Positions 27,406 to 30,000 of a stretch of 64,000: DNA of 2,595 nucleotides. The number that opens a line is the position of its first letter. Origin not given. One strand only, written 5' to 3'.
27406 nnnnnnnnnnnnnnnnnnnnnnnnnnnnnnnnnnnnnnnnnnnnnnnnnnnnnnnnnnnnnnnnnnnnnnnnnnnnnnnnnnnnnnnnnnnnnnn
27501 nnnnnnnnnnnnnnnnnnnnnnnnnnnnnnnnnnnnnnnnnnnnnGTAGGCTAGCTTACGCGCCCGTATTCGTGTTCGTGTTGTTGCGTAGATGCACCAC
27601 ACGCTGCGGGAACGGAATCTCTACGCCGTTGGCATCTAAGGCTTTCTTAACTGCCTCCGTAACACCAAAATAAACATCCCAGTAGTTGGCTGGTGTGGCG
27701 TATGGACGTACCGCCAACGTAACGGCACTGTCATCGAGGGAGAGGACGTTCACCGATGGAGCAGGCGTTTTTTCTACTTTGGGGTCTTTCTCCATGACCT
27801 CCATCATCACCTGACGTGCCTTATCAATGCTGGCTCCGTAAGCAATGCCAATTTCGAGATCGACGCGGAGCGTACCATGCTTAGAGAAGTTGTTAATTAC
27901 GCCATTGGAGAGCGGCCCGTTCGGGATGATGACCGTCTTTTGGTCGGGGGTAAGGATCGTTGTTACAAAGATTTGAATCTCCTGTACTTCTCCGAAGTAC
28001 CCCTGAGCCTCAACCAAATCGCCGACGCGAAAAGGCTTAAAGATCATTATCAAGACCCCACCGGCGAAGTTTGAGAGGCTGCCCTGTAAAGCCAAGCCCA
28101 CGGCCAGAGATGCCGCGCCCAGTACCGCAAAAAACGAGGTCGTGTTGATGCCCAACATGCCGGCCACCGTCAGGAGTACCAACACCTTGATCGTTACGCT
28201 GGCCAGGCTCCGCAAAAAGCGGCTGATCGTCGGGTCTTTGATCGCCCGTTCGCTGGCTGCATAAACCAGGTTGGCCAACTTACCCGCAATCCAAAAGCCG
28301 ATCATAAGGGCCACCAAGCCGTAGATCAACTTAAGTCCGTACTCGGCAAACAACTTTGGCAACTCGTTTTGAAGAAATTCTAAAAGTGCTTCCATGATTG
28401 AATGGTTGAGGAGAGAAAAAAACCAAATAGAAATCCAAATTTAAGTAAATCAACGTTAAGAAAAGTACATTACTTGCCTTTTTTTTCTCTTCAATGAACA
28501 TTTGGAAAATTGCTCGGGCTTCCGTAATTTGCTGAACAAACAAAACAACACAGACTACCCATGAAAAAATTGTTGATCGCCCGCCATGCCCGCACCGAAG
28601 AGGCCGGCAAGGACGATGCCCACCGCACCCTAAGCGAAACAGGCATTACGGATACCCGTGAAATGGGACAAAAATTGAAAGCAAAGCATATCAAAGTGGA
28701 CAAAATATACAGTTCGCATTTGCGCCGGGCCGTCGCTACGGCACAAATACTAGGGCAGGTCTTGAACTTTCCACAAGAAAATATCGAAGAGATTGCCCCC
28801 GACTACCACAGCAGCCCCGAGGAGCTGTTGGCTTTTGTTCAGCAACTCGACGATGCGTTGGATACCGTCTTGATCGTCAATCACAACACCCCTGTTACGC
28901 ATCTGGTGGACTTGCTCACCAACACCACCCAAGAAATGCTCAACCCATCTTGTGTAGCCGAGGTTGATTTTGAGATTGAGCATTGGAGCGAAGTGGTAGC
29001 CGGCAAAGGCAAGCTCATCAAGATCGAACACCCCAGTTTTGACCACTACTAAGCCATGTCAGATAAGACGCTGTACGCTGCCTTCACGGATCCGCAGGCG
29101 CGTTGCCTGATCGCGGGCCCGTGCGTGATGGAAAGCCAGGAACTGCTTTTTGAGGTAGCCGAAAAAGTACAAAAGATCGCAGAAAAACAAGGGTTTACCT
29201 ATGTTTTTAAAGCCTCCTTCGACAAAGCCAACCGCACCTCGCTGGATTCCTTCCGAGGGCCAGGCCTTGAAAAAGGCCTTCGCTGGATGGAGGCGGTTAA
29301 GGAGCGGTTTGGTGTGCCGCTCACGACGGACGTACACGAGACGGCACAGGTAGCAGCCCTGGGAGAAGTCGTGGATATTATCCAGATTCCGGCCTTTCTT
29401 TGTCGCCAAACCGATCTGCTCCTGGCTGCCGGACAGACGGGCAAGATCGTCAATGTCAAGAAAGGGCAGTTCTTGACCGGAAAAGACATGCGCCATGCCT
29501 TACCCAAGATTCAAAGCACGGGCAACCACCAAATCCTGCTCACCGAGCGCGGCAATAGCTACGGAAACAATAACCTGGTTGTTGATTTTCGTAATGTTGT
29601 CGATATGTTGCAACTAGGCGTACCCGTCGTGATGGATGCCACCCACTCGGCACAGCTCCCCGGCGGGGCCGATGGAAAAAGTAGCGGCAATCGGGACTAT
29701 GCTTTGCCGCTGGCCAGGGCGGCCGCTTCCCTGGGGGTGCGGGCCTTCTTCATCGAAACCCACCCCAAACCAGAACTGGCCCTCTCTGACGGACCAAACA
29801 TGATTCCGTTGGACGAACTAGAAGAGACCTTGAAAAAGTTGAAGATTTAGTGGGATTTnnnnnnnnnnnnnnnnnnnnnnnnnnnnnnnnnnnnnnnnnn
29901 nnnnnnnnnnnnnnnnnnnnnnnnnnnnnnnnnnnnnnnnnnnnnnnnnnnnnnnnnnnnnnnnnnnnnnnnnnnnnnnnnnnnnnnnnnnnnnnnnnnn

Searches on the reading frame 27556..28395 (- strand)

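Call 72: search_protein_families(library=pfam, proteins=[window:27556-28395:-], max_evalue=0.00001)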
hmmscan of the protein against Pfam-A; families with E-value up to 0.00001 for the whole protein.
window:27556-28395:- (279 aa): 3 families
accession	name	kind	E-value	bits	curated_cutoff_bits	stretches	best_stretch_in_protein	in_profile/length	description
PF00924.24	MS_channel_2nd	-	3.5e-20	72.3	20.2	1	106-172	2-68/68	Mechanosensitive ion channel, beta-domain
PF21082.3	MS_channel_3rd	-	4.4e-15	56.3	21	1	178-260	1-88/88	Mechanosensitive ion channel MscS, C-terminal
PF21088.3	MS_channel_1st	-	1.7e-06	28.3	23.1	1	66-104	4-42/42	Mechanosensitive ion channel, transmembrane helices 2/3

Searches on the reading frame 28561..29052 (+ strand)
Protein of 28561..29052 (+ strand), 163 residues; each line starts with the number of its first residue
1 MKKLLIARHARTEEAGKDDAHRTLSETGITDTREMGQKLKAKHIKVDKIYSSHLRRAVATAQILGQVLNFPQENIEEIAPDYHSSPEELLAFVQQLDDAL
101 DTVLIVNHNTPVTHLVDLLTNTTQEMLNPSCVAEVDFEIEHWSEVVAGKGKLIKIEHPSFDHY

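Call 72: search_protein_families(library=pfam, proteins=[window:28561-29052:+], max_evalue=0.00001)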
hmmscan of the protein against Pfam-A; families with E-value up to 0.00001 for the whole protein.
window:28561-29052:+ (163 aa): 1 family
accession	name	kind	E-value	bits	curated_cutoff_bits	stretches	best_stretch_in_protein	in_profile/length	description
PF00300.27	His_Phos_1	-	2.3e-11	44.2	21.7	1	4-75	1-74/194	Histidine phosphatase superfamily (branch 1)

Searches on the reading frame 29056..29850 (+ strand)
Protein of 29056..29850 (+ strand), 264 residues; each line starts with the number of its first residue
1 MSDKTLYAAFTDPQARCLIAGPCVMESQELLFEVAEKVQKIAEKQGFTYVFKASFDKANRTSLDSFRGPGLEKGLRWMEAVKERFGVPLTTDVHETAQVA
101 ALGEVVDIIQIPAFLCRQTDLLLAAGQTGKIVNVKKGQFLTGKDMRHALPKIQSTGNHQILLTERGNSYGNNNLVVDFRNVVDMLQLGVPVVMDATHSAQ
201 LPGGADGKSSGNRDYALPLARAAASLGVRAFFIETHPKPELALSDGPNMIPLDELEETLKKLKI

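Call 72: search_protein_families(library=pfam, proteins=[window:29056-29850:+], max_evalue=0.00001)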
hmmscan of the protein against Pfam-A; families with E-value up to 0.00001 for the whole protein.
window:29056-29850:+ (264 aa): 1 family
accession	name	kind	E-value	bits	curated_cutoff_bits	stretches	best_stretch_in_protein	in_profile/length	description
PF00793.26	DAHP_synth_1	-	1.7e-66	224.3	25.5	1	17-261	19-260/270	DAHP synthetase I family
